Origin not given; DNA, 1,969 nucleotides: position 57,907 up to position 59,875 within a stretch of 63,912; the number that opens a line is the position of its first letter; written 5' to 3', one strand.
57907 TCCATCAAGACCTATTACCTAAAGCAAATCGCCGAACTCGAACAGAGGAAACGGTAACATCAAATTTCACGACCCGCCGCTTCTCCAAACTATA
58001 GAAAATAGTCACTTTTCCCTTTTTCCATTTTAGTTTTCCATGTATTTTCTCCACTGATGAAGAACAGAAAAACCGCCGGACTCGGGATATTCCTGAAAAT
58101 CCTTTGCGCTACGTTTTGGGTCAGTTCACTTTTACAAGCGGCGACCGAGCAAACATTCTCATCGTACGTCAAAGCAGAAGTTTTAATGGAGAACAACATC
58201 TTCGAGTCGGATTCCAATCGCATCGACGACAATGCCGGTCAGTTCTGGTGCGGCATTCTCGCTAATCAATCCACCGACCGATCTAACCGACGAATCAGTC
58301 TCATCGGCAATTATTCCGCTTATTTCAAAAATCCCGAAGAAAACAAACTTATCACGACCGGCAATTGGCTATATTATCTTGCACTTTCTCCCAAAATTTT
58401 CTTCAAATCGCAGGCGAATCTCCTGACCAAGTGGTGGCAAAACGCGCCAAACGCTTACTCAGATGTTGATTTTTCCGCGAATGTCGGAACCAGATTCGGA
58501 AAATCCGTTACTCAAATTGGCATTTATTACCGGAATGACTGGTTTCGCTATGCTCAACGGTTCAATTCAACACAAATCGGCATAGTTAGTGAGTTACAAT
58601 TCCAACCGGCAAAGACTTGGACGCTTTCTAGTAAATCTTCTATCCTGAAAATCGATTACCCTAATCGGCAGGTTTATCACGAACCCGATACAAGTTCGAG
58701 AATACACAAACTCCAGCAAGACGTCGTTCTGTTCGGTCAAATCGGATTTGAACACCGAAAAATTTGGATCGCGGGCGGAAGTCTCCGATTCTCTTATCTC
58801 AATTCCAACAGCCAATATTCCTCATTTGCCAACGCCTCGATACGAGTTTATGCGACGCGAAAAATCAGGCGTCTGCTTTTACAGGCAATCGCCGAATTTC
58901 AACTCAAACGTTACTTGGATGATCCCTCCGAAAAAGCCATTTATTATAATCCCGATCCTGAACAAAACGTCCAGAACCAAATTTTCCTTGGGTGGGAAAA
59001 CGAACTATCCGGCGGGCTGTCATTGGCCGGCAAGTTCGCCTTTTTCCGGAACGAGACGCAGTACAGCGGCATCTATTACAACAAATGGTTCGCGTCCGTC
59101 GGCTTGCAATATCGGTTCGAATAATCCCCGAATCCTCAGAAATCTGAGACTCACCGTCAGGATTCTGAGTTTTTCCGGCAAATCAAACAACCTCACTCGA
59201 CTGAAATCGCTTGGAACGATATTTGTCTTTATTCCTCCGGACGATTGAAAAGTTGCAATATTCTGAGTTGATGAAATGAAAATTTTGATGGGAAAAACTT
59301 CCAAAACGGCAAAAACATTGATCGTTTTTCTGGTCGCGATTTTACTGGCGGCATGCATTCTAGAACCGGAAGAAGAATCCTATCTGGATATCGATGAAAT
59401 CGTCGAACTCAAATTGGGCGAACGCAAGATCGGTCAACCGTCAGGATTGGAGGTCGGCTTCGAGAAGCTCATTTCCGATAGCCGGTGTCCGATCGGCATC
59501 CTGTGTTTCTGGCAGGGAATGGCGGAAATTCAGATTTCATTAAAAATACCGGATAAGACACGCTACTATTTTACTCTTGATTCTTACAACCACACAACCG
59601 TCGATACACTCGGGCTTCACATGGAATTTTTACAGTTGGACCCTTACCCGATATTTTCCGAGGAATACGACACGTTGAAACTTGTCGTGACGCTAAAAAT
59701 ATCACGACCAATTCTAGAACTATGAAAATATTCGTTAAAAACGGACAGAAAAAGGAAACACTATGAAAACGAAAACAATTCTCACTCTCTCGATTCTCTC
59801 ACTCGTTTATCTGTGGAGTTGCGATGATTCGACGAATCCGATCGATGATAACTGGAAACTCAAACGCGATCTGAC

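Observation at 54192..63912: Sigma-54 two-component system next to a lipoprotein / tandem-serpin / outer-membrane-barrel block: candidate inducible surface protease-inhibitor system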

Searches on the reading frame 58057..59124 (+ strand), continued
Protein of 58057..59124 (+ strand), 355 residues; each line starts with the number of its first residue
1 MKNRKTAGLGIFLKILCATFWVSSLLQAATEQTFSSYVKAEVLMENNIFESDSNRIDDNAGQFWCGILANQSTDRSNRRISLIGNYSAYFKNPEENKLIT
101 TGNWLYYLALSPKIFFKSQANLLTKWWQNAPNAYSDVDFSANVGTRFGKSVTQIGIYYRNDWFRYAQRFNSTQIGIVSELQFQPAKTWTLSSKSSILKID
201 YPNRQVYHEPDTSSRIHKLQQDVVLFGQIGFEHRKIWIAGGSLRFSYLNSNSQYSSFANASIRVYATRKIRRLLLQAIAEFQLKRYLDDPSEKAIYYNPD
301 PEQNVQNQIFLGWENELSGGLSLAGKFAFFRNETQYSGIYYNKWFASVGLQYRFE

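Call 53: fold_search(model_id=the predicted structure, library=pdb)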
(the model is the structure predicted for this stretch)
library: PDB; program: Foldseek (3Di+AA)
matches with E <= 10: 966; with E <= 0.001: 422
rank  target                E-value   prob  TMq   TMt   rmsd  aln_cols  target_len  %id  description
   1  2x9k                  2.4e-10  1.00  0.44  0.53   7.5       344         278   12  Structure of a E.coli porin (released 2011-01-26)
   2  2r4o_A                9.1e-10  1.00  0.37  0.32  14.7       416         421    9  Crystal structure of the long-chain fatty acid transporter FadL mutant delta NPA (released 2008-09-16)
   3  2f1c                  1.7e-09  1.00  0.40  0.53   7.1       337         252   10  Crystal structure of the monomeric porin OmpG (released 2006-06-27)
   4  6z37                  3.2e-09  1.00  0.44  0.39  14.0       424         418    8  TodX monoaromatic hydrocarbon channel deltaS2 mutant (released 2020-11-04)
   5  3dwo                  4.4e-09  1.00  0.37  0.31  16.5       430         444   10  Crystal structure of a Pseudomonas aeruginosa FadL homologue (released 2008-12-16)
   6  2wvp                  4.6e-09  1.00  0.42  0.52   7.2       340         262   10  Synthetically modified OmpG (released 2010-07-14)
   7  7q5c                  4.9e-09  1.00  0.40  0.52   7.6       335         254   11  Crystal structure of OmpG in space group 96 (released 2022-11-16)
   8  3pgs_B                8.4e-09  1.00  0.37  0.32  14.8       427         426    9  Phe3Gly mutant of EcFadL (released 2011-05-25)
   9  1t1l_A                8.8e-09  1.00  0.42  0.36  13.5       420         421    9  Crystal structure of the long-chain fatty acid transporter FadL (released 2004-06-15)
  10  3pgs_A                8.8e-09  1.00  0.33  0.29  15.5       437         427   10  Phe3Gly mutant of EcFadL (released 2011-05-25)
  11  1t16_A                1.4e-08  1.00  0.37  0.32  13.1       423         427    9  Crystal structure of the bacterial fatty acid transporter FadL from Escherichia coli (released 2004-06-15)
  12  3brz                  1.4e-08  1.00  0.40  0.36  14.5       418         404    9  Crystal structure of the Pseudomonas putida toluene transporter TodX (released 2008-06-10)
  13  2iwv_A                2.2e-08  1.00  0.44  0.53   7.7       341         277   11  Structure of the monomeric outer membrane porin OmpG in the open and closed conformation (released 2006-08-14)
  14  6z38                  2.5e-08  1.00  0.41  0.36  14.0       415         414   10  TodX deltaS2S3 mutant monoaromatic hydrocarbon channel (released 2020-11-04)
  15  3dwn_A                2.6e-08  1.00  0.38  0.33  13.8       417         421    9  Crystal structure of the long-chain fatty acid transporter FadL mutant A77E/S100R (released 2008-12-16)
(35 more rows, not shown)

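Call 55: search_protein_families(library=pfam, proteins=[L008:15966-18428:+, L013:11664-12761:+], max_evalue=0.01)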
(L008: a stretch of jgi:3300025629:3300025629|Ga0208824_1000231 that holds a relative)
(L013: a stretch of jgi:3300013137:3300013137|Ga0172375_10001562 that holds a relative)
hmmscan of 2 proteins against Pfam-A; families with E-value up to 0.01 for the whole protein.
L008:15966-18428:+ (820 aa): 4 families
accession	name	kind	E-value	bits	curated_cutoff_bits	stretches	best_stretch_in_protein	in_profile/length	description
PF11369.13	DUF3160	-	1.9e-194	648.2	25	1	79-689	5-631/632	Protein of unknown function (DUF3160)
PF13860.13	FlgD_ig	-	1.7e-08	34.8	27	1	746-807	13-75/79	FlgD Ig-like domain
PF18962.6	Por_Secre_tail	-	2.5e-06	28.1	27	1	737-817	2-74/75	Secretion system C-terminal sorting domain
PF13585.12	CHU_C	-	0.00016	22.1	27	1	753-807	25-72/86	CHU_C Type IX secretion signal domain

L013:11664-12761:+ (365 aa): 2 families
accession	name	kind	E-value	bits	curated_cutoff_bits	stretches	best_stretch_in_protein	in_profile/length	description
PF13240.11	Zn_Ribbon_1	-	0.00032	20.8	25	1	34-54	2-22/23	zinc-ribbon domain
PF12773.13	DZR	-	0.00048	20.7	27.3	1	34-56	1-23/45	Double zinc ribbon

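Call 57: search_solved_structures(query=L008:15966-18428:+, max_evalue=1, show_alignments=2)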
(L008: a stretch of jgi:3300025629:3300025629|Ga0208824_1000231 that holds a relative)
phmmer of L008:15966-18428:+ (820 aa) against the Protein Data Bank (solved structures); distinct sequences matched with E-value up to 1: 2.
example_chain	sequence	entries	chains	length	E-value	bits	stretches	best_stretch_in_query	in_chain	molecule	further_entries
3osv_A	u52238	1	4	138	0.042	15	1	751-805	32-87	Flagellar basal-body rod modification protein FlgD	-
3c12_A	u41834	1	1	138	0.43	11.7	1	757-814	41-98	Flagellar protein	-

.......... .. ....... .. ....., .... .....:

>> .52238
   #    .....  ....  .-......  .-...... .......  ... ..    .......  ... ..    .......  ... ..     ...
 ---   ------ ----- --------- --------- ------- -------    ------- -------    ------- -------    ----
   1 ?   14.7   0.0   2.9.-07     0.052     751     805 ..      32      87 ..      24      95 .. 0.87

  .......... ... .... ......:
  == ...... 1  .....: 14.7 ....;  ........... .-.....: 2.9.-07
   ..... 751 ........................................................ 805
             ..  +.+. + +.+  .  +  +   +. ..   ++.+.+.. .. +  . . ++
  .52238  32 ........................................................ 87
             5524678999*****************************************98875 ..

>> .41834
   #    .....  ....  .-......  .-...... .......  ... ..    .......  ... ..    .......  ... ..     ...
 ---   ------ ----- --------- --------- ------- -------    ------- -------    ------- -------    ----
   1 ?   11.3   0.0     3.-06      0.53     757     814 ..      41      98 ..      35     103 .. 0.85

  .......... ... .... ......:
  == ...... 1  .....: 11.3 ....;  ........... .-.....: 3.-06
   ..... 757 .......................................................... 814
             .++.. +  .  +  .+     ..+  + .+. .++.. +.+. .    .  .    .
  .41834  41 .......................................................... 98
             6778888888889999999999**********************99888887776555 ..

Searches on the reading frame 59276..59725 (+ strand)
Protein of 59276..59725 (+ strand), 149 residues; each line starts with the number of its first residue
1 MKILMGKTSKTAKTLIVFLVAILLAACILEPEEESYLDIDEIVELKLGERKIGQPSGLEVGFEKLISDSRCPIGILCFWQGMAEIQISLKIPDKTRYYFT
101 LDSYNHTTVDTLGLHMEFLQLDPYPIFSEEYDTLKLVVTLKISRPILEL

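Call 5: search_protein_families(library=pfam, proteins=[window:59276-59725:+], max_evalue=0.1)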
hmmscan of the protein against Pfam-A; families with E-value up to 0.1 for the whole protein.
window:59276-59725:+ (149 aa): 0 families

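Call 6: search_protein_families(library=ncbifam, proteins=[window:59276-59725:+], max_evalue=0.1)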
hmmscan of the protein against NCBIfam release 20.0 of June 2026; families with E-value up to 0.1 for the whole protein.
window:59276-59725:+ (149 aa): 0 families

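Call 49: find_homologous_proteins(query=window:59276-59725:+, max_evalue=0.01)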
Query window:59276-59725:+ (149 aa): 7 proteins with E <= 0.01 among 36 candidates.
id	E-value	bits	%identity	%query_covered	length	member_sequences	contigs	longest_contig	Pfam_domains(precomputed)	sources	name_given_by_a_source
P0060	1.7e-91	322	100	100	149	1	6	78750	-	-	-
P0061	7.1e-91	320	99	100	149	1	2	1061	-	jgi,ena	-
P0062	3.6e-89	314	100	97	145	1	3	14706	-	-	-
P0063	4.7e-70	252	78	100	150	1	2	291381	-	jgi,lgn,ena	-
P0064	4.8e-59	216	71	98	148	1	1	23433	-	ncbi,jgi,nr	ncbi:MAG: hypothetical protein PHW79_01650 [Candidatus Marinimicrobia bacterium]|jgi:hypothetical pr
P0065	1.1e-43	167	57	95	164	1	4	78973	-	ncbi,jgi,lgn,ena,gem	ncbi:MAG: hypothetical protein WC703_00470 [Candidatus Neomarinimicrobiota bacterium]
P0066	1.0e-20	92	38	94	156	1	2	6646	-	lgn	-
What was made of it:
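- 59276..59725 (+): 149-aa lipoprotein of an orphan family, with invariant D-x-R-C-P-x4-C-x-W-x-G. Seven clusters only and no Pfam hit (call 49).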

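Call 89: search_solved_structures(query=A5, max_evalue=10, show_alignments=2)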
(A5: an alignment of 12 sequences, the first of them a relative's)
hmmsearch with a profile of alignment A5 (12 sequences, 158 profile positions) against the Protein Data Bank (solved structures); distinct sequences matched with E-value up to 10: 1.
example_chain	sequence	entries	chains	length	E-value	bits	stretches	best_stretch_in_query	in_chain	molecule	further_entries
8xps_A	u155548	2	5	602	2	11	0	46-80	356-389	Nipah virus Bangladesh string G protein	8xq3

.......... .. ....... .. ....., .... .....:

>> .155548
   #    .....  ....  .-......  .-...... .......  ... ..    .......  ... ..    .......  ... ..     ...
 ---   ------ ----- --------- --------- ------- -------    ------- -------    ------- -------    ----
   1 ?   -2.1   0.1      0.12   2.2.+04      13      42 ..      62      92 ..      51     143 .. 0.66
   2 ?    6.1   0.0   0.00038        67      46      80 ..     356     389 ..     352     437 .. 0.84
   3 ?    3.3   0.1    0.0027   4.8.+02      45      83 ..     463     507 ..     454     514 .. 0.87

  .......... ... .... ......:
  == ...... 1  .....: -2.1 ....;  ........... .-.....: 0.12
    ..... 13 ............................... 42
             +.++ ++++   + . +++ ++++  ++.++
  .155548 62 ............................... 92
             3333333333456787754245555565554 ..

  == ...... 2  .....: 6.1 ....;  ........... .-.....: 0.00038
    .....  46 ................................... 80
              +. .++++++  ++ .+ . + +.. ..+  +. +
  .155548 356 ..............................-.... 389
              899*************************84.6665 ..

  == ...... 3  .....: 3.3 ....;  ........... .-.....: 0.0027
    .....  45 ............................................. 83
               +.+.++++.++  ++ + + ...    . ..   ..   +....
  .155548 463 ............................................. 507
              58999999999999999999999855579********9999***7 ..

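Call 90: search_protein_families(library=pfam, alignment_id=A5, max_evalue=1)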
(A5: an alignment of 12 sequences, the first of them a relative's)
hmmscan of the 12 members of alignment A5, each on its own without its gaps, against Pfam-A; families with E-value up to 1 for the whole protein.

A. member 1, P0060 (149 aa): 0 families

B. families by the number of members that match (of 12 scanned): 2 families
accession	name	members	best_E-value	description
PF18924.5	DUF5674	1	0.2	Protein of unknown function (DUF5674)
PF11735.13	CAP59_mtransfer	1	0.28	Cryptococcal mannosyltransferase 1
